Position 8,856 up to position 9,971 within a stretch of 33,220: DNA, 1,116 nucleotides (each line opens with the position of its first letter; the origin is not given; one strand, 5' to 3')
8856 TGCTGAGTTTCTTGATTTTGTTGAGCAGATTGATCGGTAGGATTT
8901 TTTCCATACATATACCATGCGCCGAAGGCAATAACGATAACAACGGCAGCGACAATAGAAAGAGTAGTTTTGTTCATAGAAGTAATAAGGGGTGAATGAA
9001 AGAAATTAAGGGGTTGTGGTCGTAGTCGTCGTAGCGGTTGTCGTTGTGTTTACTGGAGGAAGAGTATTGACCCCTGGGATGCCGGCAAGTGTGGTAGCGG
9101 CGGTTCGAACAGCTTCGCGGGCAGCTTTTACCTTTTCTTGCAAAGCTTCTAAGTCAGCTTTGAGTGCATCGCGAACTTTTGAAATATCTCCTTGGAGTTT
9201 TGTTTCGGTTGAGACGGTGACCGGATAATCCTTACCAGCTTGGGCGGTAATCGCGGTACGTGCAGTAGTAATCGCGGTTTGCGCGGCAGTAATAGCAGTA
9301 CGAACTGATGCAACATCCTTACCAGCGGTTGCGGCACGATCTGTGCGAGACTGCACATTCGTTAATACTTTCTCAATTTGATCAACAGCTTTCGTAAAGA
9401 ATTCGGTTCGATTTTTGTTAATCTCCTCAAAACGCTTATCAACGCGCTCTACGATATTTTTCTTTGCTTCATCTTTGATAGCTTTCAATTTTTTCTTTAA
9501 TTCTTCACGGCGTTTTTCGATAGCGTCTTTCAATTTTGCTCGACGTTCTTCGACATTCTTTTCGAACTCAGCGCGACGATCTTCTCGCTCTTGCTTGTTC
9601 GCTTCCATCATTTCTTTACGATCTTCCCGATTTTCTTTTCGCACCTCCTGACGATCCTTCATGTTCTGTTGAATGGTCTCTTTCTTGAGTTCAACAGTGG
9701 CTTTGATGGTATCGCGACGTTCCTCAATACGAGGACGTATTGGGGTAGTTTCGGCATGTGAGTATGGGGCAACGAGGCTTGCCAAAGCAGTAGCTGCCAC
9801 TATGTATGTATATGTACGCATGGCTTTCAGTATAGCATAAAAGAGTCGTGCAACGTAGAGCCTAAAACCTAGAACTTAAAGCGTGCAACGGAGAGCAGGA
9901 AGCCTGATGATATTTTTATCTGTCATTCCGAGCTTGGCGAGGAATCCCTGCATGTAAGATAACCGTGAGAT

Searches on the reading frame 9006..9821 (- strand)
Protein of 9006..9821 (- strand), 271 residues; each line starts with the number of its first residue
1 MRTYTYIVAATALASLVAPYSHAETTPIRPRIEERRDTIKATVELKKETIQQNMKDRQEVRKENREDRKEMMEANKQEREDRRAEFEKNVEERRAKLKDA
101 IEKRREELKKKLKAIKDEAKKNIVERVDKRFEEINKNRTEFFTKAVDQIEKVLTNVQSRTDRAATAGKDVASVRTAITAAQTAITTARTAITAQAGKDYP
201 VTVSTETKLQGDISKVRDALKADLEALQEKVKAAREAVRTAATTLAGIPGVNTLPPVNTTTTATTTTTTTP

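Call 72: search_protein_families(library=pfam, proteins=[window:9006-9821:-], max_evalue=0.0001)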
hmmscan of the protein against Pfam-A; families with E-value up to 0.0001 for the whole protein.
window:9006-9821:- (271 aa): 1 family
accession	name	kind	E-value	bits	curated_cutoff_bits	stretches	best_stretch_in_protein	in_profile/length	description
PF01442.23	Apolipoprotein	-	2.3e-07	31.1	90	1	24-162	45-187/190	Apolipoprotein A1/A4/E domain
